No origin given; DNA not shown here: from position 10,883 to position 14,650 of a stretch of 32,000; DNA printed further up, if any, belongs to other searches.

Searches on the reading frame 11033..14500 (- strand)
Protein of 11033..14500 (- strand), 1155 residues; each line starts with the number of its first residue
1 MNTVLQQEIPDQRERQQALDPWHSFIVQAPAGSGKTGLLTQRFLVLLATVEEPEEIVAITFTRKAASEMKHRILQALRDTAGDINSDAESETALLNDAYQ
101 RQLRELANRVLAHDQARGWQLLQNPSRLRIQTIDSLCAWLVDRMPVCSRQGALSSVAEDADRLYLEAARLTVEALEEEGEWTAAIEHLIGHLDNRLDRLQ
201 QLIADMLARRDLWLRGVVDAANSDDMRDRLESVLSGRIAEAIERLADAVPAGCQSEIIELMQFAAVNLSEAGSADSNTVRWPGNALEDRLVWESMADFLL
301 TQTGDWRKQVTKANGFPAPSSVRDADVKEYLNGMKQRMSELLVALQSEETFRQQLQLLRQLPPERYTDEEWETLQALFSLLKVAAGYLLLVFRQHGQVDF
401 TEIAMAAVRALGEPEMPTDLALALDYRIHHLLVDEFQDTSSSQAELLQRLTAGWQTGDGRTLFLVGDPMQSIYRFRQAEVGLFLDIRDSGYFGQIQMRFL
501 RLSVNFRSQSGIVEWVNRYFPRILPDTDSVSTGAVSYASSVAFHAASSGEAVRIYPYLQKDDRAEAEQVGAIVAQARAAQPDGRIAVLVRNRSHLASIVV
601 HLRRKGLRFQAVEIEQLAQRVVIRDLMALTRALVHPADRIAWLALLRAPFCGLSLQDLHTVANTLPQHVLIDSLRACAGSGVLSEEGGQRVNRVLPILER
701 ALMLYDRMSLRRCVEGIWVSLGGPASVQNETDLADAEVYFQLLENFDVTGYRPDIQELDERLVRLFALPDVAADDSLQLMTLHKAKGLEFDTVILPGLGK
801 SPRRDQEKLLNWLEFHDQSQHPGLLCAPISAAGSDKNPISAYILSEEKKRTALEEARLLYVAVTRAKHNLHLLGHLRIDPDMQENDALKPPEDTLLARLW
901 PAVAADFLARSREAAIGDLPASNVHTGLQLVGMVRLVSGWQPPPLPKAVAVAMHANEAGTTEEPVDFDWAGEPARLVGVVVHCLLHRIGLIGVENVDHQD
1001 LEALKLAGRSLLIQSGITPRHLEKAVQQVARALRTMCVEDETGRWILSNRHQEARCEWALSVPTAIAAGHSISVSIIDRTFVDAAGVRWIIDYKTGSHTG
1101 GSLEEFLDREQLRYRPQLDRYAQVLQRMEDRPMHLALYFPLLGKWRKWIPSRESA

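Call 7: search_protein_families(library=pfam, proteins=[window:11033-14500:-], max_evalue=0.001)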
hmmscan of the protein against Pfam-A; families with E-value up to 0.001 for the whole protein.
window:11033-14500:- (1155 aa): 6 families
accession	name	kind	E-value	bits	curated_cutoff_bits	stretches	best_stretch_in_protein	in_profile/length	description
PF00580.27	UvrD-helicase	-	2.2e-42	146.1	23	1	17-487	8-267/271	UvrD/REP helicase N-terminal domain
PF13361.12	UvrD_C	-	3e-30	106.3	25.6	2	773-872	283-345/350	UvrD-like helicase C-terminal domain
PF13245.12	AAA_19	-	4.2e-15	56.5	25.1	2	24-76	13-64/134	AAA domain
PF13538.12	UvrD_C_2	-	1.1e-10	41.7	27.4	1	853-872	32-51/52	UvrD-like helicase C-terminal domain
PF12705.13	PDDEXK_1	-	2.3e-06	28.2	22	1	974-1132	35-176/247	PD-(D/E)XK nuclease superfamily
PF01443.25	Viral_helicase1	-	4.9e-06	27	21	0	839-873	193-227/228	Viral superfamily 1 RNA helicase core domain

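Call 75: find_homologous_proteins(query=window:11033-14500:-, max_evalue=1e-50)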
Query window:11033-14500:- (1155 aa): 7998 proteins with E <= 1e-50 among 8000 candidates; the best 120 are listed.
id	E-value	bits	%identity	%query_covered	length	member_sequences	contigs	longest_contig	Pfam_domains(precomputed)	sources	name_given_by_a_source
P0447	0.0e+0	2560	99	100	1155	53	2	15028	PF13538.13,PF12705.14,PF01443.25,PF13361.13,PF13245.13,PF00580.28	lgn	-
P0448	0.0e+0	2251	87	100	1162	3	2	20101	PF13538.13,PF12705.14,PF01443.25,PF13361.13,PF13245.13,PF00580.28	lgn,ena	-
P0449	0.0e+0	2227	86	100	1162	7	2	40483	PF13538.13,PF12705.14,PF01443.25,PF13361.13,PF13245.13,PF00580.28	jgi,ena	-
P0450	0.0e+0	2219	85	100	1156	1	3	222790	PF13538.13,PF12705.14,PF01443.25,PF13361.13,PF13245.13,PF00580.28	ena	-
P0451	0.0e+0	2155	85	100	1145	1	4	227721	PF13538.13,PF12705.14,PF01443.25,PF13361.13,PF13245.13,PF00580.28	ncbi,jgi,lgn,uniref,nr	ncbi:UvrD-helicase domain-containing protein [Nitrosomonas sp.]|uniref:UvrD-helicase domain-containi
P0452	0.0e+0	2097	82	100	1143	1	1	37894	PF13538.13,PF12705.14,PF01443.25,PF13361.13,PF13245.13,PF00580.28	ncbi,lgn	-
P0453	0.0e+0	1999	78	100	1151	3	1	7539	PF13538.13,PF12705.14,PF01443.25,PF13361.13,PF13245.13,PF00580.28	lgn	-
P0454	0.0e+0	1967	77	100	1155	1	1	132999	PF13538.13,PF12705.14,PF01443.25,PF13361.13,PF13245.13,PF00580.28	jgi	-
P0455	0.0e+0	1959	77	100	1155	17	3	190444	PF13538.13,PF12705.14,PF01443.25,PF13361.13,PF13245.13,PF00580.28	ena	-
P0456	0.0e+0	1931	77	100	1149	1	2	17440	PF13538.13,PF12705.14,PF01443.25,PF13361.13,PF13245.13,PF00580.28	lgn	-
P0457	0.0e+0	1930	77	100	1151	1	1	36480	PF13538.13,PF13087.13,PF01443.25,PF13361.13,PF13245.13,PF00580.28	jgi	-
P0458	0.0e+0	1914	76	99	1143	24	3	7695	PF13538.13,PF01443.25,PF13361.13,PF13245.13,PF00580.28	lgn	-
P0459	0.0e+0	1842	73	100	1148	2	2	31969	PF13538.13,PF01443.25,PF13361.13,PF13245.13,PF00580.28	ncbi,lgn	-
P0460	0.0e+0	1743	69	99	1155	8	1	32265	PF13538.13,PF12705.14,PF01443.25,PF13361.13,PF13245.13,PF00580.28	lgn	-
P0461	0.0e+0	1682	68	99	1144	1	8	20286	PF13538.13,PF01443.25,PF13361.13,PF13245.13,PF00580.28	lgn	-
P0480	0.0e+0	1331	56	99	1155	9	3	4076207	PF13538.13,PF12705.14,PF01443.25,PF13361.13,PF13245.13,PF00580.28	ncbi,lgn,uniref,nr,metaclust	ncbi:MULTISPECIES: UvrD-helicase domain-containing protein [Nitrosomonas]|uniref:DNA 3'-5' helicase 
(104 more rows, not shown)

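Call 76: find_encoding_contigs(protein=P0451, flank=10000, max_places=2)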
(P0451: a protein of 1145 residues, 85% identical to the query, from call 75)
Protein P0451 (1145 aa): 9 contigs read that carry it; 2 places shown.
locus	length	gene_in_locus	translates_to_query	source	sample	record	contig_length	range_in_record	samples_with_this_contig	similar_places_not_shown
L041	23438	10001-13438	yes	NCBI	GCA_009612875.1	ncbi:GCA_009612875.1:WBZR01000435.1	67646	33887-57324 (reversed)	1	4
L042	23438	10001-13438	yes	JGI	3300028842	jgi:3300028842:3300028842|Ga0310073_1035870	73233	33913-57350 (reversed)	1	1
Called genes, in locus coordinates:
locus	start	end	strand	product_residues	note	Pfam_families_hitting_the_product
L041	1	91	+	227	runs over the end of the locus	PF01656:CbiA, PF13500:AAA_26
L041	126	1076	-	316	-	PF00561:Abhydrolase_1, PF12146:Hydrolase_4, PF12697:Abhydrolase_6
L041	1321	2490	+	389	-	PF01734:Patatin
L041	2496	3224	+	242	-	PF03741:TerC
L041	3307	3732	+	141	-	PF00582:Usp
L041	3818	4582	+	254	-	PF23023:Anti-Pycsar_Apyc1 (weak), PF00753:Lactamase_B, PF12706:Lactamase_B_2, PF02112:PDEase_II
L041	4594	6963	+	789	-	PF05157:MshEN, PF00437:T2SSE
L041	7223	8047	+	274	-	PF00990:GGDEF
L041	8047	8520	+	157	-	PF00563:EAL (faint)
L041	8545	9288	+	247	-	PF08668:HDOD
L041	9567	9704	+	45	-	-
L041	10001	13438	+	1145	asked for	PF00580:UvrD-helicase, PF01443:Viral_helicase1 (faint), PF13245:AAA_19 (weak), PF13361:UvrD_C, PF13538:UvrD_C_2 (faint), PF12705:PDDEXK_1 (weak)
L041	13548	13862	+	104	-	-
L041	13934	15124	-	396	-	PF02606:LpxK, PF03966:Trm112p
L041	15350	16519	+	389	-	PF25840:Ulvan_lyase_N (faint)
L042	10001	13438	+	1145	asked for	PF00580:UvrD-helicase, PF01443:Viral_helicase1 (faint), PF13245:AAA_19 (weak), PF13361:UvrD_C, PF13538:UvrD_C_2 (faint), PF12705:PDDEXK_1 (weak)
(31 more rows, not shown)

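Call 77: find_encoding_contigs(protein=P0480, flank=10000, max_places=2)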
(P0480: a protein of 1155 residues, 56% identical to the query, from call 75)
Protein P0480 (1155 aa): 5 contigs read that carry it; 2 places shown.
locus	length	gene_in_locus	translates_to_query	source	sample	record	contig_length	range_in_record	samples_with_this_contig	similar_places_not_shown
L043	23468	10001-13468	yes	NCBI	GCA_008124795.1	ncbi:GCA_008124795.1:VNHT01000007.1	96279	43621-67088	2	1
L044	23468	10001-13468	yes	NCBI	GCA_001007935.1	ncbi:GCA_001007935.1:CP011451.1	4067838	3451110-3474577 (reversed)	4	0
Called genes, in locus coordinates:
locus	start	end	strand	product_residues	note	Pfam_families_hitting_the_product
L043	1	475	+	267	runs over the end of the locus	PF10502:Peptidase_S26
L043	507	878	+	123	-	PF16137:DUF4845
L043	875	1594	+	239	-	PF22935:RM44_endonuclase, PF14622:Ribonucleas_3_3, PF00636:Ribonuclease_3, PF00035:dsrm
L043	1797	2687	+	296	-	PF00009:GTP_EFTU, PF01926:MMR_HSR1, PF02421:FeoB_N, PF03193:RsgA_GTPase (weak), PF04548:AIG1 (weak), PF00350:Dynamin_N (faint), PF07650:KH_2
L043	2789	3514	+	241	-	PF03740:PdxJ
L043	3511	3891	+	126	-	PF01648:ACPS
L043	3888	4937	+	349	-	PF00933:Glyco_hydro_3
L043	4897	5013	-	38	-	-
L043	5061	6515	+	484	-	PF00890:FAD_binding_2 (weak), PF01134:GIDA (weak), PF01262:AlaDh_PNT_C (faint), PF07992:Pyr_redox_2, PF12831:FAD_oxidored (weak), PF13738:Pyr_redox_3 (weak), PF00070:Pyr_redox, PF02852:Pyr_redox_dim, +4 more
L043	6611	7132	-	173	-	-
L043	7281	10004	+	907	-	PF12705:PDDEXK_1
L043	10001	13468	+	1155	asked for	PF00580:UvrD-helicase, PF01443:Viral_helicase1 (faint), PF13245:AAA_19 (weak), PF13361:UvrD_C, PF13538:UvrD_C_2 (weak), PF12705:PDDEXK_1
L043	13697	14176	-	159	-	PF06983:3-dmu-9_3-mt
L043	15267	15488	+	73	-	-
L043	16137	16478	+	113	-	PF01909:NTP_transf_2, PF18765:Polbeta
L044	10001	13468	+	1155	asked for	PF00580:UvrD-helicase, PF01443:Viral_helicase1 (faint), PF13245:AAA_19 (weak), PF13361:UvrD_C, PF13538:UvrD_C_2 (weak), PF12705:PDDEXK_1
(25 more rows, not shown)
